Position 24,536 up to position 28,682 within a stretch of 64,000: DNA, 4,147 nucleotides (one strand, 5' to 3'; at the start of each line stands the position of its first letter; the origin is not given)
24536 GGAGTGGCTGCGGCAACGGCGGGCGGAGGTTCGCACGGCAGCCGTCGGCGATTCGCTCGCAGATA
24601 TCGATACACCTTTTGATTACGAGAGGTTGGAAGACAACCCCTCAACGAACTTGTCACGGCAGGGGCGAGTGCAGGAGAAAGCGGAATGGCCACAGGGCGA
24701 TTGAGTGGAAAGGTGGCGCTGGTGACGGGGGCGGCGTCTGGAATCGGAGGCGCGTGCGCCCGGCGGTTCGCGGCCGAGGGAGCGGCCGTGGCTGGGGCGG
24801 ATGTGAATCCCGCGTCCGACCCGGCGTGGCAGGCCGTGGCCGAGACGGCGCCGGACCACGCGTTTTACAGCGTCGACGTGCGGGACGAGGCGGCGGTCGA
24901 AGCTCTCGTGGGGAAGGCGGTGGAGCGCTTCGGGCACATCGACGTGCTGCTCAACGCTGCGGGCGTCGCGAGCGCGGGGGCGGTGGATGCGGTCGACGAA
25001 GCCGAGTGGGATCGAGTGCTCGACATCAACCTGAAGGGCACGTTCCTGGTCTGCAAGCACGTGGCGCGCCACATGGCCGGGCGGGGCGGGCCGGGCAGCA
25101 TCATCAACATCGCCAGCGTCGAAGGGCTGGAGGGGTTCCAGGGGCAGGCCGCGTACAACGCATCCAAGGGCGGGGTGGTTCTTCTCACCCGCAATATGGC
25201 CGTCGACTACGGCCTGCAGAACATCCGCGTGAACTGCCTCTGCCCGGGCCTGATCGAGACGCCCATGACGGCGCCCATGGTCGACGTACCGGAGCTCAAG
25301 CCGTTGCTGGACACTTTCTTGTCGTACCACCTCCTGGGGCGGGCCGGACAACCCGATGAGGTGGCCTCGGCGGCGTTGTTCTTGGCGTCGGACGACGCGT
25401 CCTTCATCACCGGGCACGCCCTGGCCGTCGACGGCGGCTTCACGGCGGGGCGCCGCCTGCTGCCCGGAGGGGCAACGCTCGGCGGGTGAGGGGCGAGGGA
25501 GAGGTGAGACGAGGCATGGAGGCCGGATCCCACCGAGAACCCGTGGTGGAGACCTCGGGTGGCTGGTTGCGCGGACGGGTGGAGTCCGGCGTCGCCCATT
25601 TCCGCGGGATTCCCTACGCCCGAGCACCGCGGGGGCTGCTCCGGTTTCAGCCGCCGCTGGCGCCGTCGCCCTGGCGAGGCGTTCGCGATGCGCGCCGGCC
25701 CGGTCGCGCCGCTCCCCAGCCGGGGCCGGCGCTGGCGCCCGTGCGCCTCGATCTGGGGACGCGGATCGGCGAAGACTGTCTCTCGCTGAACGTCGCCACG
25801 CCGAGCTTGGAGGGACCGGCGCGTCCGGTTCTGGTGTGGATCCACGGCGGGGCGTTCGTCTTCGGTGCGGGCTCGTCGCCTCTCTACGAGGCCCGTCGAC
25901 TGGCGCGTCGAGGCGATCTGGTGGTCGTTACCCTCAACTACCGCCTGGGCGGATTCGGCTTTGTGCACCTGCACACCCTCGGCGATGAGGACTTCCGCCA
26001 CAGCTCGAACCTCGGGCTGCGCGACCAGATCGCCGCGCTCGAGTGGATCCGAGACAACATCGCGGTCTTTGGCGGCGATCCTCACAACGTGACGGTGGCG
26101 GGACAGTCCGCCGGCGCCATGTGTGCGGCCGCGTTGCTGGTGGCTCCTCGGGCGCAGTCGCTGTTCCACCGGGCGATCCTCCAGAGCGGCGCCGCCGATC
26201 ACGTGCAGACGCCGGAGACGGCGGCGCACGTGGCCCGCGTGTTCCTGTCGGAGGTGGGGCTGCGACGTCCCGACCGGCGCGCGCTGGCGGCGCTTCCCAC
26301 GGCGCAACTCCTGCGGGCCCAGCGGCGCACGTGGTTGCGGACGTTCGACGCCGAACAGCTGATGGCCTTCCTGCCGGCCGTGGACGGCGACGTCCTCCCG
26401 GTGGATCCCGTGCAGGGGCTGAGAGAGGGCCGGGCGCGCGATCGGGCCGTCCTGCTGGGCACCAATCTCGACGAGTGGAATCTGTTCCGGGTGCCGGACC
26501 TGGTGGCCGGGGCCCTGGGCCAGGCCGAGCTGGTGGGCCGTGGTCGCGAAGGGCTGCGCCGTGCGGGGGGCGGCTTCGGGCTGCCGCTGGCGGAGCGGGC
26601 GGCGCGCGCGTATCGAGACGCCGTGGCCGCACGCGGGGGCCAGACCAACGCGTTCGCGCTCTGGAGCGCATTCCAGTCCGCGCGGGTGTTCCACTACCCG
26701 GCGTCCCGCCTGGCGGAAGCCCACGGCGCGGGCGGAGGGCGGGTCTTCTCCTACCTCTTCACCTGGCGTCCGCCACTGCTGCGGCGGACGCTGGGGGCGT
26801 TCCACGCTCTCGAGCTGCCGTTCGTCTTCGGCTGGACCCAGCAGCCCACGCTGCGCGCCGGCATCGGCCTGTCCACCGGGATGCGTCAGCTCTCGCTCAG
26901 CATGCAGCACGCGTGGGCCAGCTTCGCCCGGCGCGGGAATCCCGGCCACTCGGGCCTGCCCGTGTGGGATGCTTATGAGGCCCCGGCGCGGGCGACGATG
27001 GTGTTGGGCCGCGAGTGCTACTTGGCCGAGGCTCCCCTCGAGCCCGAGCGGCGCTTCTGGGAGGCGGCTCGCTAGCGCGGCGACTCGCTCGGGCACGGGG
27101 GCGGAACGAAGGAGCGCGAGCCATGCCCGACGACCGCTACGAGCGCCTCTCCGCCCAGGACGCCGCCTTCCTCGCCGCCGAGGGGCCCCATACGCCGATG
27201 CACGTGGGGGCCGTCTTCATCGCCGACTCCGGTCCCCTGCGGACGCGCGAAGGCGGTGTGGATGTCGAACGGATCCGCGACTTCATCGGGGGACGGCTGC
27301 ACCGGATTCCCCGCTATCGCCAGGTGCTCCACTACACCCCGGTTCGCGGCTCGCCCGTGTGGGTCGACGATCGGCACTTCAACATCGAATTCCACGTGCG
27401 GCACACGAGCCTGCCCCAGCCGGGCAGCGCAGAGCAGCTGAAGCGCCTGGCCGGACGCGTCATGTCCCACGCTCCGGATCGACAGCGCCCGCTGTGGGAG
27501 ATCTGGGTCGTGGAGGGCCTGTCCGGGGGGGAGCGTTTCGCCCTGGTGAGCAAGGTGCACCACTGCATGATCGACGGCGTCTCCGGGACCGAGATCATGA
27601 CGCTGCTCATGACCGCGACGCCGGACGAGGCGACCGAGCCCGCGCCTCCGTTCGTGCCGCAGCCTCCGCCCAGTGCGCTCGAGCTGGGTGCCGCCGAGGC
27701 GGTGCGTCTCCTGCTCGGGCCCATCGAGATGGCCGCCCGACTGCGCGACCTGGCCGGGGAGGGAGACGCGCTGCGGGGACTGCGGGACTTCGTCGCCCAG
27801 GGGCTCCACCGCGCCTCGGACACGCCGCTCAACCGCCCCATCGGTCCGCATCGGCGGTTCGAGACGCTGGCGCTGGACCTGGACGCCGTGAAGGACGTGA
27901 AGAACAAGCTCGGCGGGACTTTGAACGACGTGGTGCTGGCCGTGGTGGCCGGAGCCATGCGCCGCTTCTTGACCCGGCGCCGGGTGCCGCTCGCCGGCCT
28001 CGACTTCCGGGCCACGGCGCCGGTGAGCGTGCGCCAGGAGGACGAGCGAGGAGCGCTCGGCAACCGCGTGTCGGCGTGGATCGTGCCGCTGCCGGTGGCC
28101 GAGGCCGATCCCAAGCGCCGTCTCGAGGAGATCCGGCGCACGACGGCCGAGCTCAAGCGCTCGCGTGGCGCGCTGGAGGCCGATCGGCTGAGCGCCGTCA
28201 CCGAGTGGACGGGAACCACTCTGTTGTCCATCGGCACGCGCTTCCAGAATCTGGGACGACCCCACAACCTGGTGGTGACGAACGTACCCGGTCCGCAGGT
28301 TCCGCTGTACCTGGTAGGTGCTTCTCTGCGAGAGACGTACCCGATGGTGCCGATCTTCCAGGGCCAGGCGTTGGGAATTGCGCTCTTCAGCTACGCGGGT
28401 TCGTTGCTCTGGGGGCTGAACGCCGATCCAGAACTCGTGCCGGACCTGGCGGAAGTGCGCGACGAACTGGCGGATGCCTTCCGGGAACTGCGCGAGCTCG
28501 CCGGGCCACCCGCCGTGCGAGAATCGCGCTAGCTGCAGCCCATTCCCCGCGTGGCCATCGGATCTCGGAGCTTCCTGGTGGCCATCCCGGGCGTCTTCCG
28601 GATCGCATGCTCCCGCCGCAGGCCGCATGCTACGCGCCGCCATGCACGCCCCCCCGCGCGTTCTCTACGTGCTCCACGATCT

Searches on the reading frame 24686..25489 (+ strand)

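Call 54: search_protein_families(library=pfam, proteins=[window:24686-25489:+], max_evalue=0.0001)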
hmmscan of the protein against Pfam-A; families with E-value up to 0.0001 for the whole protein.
window:24686-25489:+ (267 aa): 5 families
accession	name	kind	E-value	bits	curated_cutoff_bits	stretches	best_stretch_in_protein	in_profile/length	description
PF13561.12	adh_short_C2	-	7e-74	248.8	27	1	15-253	1-236/236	Enoyl-(Acyl carrier protein) reductase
PF00106.31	adh_short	-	9.7e-58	195.3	26.6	1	9-197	1-189/195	short chain dehydrogenase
PF08659.16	KR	-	8.7e-12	45.8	22.6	1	11-160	3-152/180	KR domain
PF01370.27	Epimerase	-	7.1e-07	29.3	20.9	1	11-129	1-105/240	NAD dependent epimerase/dehydratase family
PF23441.1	SDR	-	3.7e-05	23.7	27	1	63-252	68-255/258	SDR-like rossmann domain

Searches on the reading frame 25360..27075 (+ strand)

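Call 37: search_protein_families(library=ncbifam, proteins=[window:25360-27075:+], max_evalue=0.00001)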
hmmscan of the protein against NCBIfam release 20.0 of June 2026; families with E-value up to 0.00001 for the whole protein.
window:25360-27075:+ (571 aa): 6 families
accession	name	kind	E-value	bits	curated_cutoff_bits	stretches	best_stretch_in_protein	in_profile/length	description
NF058653.1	LipP1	equivalog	1.8e-15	56.6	350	1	141-265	58-167/300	LipP1 family hormone-sensitive lipase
NF033149.0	CHL_hydrolase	equivalog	2.9e-08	33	500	1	109-265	34-171/310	chloramphenicol hydrolase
NF058650.1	GCSAG_HSLs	subfamily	3.9e-07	29.9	410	1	155-197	85-127/314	GCSAG motif subfamily hormone-sensitive lipase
NF058651.1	GESAG_HSLs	subfamily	5.6e-07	28.9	430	1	154-268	66-162/296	GESAG motif subfamily hormone-sensitive lipase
NF052354.1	EstLipQMycob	equivalog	6.3e-07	28.4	700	1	221-259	217-255/418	esterase LipQ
NF058649.1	GTSAG_HSLs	subfamily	3.1e-06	26.8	380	0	154-196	90-130/312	GTSAG motif subfamily hormone-sensitive lipase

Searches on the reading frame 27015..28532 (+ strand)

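Call 54: search_protein_families(library=pfam, proteins=[window:27015-28532:+], max_evalue=0.0001)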
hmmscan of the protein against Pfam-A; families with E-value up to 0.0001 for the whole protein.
window:27015-28532:+ (505 aa): 2 families
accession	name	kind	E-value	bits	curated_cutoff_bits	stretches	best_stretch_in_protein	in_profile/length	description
PF03007.21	WS_DGAT_cat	-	2.8e-64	217.9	23.6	1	45-307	1-263/263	Wax ester synthase/diacylglycerol acyltransferase catalytic domain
PF06974.18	WS_DGAT_C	-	2.2e-33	115.8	20.7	1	349-492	2-144/145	WS/DGAT C-terminal domain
